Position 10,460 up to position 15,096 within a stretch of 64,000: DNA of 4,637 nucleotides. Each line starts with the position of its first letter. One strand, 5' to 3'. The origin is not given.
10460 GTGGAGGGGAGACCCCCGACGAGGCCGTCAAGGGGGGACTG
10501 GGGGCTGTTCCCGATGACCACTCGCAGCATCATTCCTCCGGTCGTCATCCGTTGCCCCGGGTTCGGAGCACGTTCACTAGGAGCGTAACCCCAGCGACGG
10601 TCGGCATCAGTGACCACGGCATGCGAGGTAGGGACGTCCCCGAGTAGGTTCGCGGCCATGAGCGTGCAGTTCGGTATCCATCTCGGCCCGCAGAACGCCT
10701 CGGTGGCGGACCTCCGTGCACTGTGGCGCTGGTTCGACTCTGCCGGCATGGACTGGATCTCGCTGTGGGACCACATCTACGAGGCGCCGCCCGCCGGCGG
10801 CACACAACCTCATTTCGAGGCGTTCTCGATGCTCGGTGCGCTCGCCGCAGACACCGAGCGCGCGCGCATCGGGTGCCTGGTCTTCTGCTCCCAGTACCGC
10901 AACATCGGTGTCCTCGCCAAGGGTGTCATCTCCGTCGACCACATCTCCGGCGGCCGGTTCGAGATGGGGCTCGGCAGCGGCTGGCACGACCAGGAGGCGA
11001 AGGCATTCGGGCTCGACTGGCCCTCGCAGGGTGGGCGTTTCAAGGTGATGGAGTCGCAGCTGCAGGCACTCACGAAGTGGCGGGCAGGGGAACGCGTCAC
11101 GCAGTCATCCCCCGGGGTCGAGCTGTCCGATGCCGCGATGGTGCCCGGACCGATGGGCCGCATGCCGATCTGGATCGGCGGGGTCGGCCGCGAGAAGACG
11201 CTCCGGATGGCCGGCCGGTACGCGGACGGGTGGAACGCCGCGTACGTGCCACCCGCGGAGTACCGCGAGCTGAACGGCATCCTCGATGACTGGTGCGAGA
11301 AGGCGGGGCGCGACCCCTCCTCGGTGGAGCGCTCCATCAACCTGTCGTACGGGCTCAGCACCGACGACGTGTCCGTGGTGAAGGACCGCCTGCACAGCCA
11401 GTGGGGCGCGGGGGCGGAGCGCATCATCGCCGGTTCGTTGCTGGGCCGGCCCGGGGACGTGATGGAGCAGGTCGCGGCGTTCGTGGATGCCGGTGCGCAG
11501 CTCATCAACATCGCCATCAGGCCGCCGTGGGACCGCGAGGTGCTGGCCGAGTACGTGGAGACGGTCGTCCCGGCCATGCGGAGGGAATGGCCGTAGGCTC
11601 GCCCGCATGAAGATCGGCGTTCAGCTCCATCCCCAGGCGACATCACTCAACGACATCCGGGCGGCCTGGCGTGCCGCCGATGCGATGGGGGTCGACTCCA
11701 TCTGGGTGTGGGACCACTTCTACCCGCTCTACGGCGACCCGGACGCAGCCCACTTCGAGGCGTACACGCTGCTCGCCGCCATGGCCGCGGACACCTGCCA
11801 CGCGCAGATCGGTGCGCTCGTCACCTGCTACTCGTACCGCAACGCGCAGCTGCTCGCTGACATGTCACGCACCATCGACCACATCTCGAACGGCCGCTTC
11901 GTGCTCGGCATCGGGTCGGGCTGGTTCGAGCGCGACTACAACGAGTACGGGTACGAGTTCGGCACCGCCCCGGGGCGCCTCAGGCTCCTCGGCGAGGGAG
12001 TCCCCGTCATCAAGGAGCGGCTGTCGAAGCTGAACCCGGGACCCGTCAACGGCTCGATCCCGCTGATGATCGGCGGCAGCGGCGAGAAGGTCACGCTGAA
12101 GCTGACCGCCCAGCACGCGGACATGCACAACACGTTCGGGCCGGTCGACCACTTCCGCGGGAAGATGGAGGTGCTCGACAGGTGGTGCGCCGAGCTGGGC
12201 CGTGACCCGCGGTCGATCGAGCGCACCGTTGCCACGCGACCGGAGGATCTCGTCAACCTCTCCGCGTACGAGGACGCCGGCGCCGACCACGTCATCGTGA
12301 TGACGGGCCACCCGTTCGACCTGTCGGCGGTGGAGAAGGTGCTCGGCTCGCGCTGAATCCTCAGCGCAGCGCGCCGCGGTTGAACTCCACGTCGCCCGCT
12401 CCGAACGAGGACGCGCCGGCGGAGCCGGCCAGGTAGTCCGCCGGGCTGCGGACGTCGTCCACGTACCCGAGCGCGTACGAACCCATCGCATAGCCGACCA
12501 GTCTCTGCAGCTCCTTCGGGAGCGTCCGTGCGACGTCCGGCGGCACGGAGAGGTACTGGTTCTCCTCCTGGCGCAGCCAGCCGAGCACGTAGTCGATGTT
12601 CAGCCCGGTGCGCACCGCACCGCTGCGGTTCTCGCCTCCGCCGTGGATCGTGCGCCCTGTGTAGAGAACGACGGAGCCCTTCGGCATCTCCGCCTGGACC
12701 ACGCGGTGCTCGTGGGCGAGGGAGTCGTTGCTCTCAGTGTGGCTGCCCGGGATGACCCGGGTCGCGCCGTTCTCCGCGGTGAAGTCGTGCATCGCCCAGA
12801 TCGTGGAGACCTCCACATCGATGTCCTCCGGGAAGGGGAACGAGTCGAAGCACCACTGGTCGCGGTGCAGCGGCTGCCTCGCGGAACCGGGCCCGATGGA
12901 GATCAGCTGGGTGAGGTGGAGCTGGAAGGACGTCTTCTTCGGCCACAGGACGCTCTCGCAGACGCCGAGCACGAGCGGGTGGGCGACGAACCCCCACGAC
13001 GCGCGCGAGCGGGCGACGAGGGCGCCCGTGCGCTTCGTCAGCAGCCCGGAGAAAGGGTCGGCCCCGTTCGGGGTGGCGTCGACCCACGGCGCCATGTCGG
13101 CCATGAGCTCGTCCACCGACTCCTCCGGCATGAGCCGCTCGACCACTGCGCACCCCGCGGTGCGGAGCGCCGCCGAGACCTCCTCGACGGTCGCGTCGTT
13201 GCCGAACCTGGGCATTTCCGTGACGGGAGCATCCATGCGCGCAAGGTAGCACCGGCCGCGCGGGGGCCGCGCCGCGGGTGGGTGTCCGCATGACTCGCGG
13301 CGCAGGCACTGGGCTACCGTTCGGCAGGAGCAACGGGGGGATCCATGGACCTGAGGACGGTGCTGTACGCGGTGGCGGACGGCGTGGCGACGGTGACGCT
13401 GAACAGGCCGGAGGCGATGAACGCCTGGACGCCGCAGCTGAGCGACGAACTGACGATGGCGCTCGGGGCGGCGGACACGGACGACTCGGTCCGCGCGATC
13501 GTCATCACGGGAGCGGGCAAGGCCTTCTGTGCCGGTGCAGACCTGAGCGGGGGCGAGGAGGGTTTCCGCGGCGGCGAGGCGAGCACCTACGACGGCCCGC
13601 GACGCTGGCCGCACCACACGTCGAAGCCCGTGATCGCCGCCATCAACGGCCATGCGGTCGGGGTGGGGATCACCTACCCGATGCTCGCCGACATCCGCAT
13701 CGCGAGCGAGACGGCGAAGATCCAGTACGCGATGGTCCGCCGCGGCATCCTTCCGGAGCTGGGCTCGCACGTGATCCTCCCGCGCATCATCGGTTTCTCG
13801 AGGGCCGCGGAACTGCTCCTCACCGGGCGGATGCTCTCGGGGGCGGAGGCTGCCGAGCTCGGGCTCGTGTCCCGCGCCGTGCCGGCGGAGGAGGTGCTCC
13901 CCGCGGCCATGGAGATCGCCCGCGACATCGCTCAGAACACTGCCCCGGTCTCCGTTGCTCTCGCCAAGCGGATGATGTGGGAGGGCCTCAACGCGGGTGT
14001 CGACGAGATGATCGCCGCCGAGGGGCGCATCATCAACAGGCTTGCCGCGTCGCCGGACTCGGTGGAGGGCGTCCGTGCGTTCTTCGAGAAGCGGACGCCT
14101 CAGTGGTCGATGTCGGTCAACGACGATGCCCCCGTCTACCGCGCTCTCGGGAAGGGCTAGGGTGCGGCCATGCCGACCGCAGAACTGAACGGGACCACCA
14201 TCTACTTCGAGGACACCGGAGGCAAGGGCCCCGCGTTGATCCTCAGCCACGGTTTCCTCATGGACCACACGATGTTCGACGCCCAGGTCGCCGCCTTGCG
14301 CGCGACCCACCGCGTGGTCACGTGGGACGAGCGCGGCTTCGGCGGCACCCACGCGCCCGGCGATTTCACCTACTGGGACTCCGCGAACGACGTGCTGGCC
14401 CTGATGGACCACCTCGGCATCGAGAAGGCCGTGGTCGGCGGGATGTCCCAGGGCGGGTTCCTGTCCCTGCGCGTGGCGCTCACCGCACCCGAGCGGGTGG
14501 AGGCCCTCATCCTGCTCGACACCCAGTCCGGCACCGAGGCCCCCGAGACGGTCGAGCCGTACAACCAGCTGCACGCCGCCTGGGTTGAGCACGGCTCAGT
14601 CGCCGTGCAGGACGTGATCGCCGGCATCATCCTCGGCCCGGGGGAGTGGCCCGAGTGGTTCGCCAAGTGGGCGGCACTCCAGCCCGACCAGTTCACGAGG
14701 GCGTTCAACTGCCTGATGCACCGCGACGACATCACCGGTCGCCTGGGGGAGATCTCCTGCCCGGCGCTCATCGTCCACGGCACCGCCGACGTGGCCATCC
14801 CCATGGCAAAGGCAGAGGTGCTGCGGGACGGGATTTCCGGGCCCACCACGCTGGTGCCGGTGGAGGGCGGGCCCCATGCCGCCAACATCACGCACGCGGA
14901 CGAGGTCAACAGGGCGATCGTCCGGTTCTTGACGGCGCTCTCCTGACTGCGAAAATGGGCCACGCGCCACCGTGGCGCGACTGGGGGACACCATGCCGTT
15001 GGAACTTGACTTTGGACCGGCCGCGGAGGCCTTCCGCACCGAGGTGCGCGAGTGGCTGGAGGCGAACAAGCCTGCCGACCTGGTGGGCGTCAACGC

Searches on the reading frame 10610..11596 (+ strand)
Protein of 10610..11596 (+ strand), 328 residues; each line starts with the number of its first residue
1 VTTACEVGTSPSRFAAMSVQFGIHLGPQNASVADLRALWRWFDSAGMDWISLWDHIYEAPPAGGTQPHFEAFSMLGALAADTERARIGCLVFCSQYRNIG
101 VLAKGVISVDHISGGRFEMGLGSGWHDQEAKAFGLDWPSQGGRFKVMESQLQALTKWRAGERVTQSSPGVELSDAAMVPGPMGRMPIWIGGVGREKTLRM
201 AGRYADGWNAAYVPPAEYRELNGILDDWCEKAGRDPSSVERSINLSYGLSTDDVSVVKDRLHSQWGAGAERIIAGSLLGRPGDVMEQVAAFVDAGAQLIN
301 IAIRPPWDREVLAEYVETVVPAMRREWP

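Call 55: search_protein_families(library=pfam, proteins=[window:10610-11596:+], max_evalue=0.0001)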
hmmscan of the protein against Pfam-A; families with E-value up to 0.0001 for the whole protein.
window:10610-11596:+ (328 aa): 1 family
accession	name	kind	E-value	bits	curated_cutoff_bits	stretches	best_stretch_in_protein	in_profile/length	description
PF00296.26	Bac_luciferase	-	6.6e-35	121.4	27.9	1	24-265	14-245/314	Luciferase-like monooxygenase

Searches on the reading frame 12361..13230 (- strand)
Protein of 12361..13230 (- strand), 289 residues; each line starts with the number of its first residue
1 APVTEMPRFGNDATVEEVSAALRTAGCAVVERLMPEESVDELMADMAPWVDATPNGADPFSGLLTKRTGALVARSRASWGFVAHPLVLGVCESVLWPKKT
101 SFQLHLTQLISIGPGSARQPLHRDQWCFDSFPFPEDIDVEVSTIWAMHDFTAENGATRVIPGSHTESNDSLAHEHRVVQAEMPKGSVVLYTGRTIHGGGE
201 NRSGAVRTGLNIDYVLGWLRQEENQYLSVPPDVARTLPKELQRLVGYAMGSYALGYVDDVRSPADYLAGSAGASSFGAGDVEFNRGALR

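Call 55: search_protein_families(library=pfam, proteins=[window:12361-13230:-], max_evalue=0.0001)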
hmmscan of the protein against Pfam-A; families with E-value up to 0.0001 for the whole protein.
window:12361-13230:- (289 aa): 1 family
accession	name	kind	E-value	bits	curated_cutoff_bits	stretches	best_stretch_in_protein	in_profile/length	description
PF05721.19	PhyH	-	3.2e-29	103.2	22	1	23-208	2-212/213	Phytanoyl-CoA dioxygenase (PhyH)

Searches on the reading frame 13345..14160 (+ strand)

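Call 55: search_protein_families(library=pfam, proteins=[window:13345-14160:+], max_evalue=0.0001)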
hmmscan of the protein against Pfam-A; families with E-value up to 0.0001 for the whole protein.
window:13345-14160:+ (271 aa): 2 families
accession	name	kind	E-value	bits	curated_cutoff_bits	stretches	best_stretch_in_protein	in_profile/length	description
PF00378.25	ECH_1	-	2.8e-57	194.4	27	1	12-255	4-249/251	Enoyl-CoA hydratase/isomerase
PF16113.10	ECH_2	-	1e-34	121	27.2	2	15-184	2-177/335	Enoyl-CoA hydratase/isomerase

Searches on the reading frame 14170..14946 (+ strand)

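Call 55: search_protein_families(library=pfam, proteins=[window:14170-14946:+], max_evalue=0.0001)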
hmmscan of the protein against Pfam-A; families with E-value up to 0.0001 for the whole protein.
window:14170-14946:+ (258 aa): 5 families
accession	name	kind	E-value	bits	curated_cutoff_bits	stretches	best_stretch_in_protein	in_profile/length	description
PF00561.26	Abhydrolase_1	-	4.4e-24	85.9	25.8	1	21-139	1-124/245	alpha/beta hydrolase fold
PF12697.13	Abhydrolase_6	-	7.3e-13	50.1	26.3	1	23-249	1-217/217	Alpha/beta hydrolase family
PF12146.15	Hydrolase_4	-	4.7e-12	46.2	27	1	22-137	6-128/239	Serine aminopeptidase, S33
PF03096.20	Ndr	-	1.3e-05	24.6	23.3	0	72-123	86-137/283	Ndr family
PF12695.13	Abhydrolase_5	-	2.1e-05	24.8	27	0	77-117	48-88/164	Alpha/beta hydrolase family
